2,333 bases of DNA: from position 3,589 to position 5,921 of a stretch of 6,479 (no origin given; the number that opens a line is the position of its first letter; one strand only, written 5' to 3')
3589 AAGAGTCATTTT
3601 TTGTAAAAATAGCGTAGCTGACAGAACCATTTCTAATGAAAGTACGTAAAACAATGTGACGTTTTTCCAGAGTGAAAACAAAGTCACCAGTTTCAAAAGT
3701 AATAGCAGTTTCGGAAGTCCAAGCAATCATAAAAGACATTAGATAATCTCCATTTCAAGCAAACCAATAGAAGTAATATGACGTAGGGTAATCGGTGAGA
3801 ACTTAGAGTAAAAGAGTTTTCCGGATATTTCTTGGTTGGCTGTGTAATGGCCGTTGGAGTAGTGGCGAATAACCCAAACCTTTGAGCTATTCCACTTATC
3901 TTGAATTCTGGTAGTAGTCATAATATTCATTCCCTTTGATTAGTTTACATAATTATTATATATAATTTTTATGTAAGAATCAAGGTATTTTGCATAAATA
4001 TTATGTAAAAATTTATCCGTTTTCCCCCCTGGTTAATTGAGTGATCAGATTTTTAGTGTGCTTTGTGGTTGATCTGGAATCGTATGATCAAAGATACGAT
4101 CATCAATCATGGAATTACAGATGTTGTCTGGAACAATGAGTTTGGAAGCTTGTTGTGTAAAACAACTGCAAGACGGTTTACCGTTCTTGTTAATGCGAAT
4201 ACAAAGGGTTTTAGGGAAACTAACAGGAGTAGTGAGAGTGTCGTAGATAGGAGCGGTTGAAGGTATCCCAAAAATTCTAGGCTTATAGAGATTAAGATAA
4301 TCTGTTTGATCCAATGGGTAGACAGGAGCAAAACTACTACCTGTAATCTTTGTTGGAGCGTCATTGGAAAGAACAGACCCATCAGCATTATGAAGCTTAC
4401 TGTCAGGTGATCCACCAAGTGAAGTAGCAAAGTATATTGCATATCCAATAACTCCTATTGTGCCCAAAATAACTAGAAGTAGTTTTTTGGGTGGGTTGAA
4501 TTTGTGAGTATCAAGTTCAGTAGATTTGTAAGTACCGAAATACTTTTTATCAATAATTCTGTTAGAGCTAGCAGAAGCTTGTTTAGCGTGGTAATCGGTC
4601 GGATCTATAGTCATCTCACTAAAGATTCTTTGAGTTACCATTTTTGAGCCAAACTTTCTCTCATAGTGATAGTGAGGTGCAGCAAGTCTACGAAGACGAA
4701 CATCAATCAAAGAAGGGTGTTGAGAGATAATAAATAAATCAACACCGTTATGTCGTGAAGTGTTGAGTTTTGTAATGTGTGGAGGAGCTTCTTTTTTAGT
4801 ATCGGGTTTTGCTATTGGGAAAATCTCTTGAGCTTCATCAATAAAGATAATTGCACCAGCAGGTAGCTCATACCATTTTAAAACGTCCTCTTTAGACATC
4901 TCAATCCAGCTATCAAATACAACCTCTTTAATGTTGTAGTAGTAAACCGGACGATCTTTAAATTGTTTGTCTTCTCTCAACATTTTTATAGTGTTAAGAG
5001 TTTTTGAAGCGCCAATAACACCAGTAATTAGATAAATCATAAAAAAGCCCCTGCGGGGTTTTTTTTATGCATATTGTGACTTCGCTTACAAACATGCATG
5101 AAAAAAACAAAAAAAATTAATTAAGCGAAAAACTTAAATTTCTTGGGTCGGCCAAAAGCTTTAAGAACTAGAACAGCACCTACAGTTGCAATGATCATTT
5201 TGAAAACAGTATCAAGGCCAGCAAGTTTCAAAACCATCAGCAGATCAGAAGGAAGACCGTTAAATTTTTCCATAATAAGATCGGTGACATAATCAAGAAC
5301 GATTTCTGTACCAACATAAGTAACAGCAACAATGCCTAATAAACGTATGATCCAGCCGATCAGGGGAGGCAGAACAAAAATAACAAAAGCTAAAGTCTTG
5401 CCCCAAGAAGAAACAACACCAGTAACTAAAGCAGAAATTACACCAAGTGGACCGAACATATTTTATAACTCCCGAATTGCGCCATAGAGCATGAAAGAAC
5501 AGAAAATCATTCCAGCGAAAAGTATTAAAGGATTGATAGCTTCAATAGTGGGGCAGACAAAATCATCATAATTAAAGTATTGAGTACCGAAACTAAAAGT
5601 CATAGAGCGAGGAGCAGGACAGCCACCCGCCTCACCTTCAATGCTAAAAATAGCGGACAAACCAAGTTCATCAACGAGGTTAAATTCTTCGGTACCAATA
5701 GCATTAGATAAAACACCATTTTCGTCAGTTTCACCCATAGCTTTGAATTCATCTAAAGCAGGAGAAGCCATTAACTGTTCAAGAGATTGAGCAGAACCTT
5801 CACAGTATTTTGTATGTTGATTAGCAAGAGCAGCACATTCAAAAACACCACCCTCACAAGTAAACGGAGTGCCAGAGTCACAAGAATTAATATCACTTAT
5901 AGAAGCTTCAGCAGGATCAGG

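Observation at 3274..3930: Uncharacterised three-gene, translationally coupled cassette in the post-zot cargo slot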

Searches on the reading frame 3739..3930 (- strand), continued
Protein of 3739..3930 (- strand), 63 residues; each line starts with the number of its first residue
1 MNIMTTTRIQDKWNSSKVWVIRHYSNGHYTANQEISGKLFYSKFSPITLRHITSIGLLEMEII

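Call 86: search_protein_families(library=pfam, alignment_id=A2, max_evalue=0.1)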
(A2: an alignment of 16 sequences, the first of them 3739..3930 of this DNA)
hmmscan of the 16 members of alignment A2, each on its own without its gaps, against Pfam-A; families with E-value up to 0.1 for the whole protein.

A. member 1, window:3739-3930:- (63 aa): 0 families

B. families by the number of members that match (of 16 scanned): 2 families
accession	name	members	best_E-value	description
PF08966.16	DUF1882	2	0.055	Domain of unknown function (DUF1882)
PF13647.11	Glyco_hydro_80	1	0.096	Glycosyl hydrolase family 80 of chitosanase A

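Call 95: search_dna_similar(query=window:3739-3930:-, collection=plasmids, mode=protein, max_evalue=0.01, max_rows=15)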
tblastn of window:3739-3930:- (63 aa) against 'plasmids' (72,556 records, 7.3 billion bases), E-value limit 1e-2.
No match.
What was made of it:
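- ORF63 was not found in plasmids (call 95).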

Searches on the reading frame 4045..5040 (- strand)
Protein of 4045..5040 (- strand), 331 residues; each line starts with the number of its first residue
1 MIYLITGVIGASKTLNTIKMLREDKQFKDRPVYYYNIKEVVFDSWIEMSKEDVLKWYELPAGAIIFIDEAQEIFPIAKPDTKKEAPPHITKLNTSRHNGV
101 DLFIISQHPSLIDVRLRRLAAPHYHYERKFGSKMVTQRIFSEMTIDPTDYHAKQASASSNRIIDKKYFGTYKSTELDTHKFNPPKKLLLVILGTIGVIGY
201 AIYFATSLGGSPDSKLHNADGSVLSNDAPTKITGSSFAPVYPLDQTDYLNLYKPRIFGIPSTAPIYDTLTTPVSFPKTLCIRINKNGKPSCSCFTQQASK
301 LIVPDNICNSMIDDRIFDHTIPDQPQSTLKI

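Call 4: search_protein_families(library=pfam, proteins=[window:4045-5040:-], max_evalue=1)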
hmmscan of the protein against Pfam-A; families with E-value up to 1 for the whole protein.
window:4045-5040:- (331 aa): 4 families
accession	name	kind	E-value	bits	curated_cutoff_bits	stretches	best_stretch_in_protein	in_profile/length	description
PF05707.18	Zot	-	1.7e-17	64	20.3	1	1-174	1-193/197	Zonular occludens toxin (Zot)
PF08290.16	Hep_core_N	-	0.022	15.1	25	1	290-301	11-22/27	Hepatitis core protein, putative zinc finger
PF00004.35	AAA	-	0.031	15.2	21.2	1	4-117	2-119/131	ATPase family associated with various cellular activities (AAA)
PF13173.12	AAA_14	-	0.11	12.9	27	1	2-73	4-74/129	AAA domain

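Call 34: find_related_loci(query=window:4045-5040:-, collection=viral_contigs, flank=5000)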
Query window:4045-5040:- (331 aa) in viral_contigs; peptide patterns used: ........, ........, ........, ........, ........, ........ (x = any residue, [..] = any of these).
6 stretches matched a pattern; 1 encode a relative of the query (tblastn E <= 1e-3); 1 distinct loci.
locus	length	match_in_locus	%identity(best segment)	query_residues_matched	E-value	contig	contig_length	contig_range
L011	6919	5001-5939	24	2-318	3e-35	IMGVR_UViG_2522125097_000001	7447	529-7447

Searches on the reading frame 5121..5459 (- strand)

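Call 5: search_protein_families(library=phrogs, proteins=[window:5121-5459:-], max_evalue=1)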
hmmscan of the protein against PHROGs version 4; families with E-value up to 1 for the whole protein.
window:5121-5459:- (112 aa): 2 families
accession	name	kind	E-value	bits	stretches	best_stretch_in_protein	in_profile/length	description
phrog_1242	-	head and packaging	5.5e-14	53.1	1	25-105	9-89/97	minor head protein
phrog_306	-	head and packaging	0.0012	20.6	1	24-102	33-113/115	minor head protein Ace-like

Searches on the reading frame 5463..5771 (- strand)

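Call 5: search_protein_families(library=phrogs, proteins=[window:5463-5771:-], max_evalue=1)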
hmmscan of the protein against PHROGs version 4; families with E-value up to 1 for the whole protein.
window:5463-5771:- (102 aa): 3 families
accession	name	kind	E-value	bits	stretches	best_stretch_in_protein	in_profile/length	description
phrog_4352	-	unknown function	0.0028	17.6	1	48-98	425-477/479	-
phrog_7568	-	unknown function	0.11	12.9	1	50-100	376-429/433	-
phrog_7187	-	unknown function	0.14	12.4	1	42-89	471-514/527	-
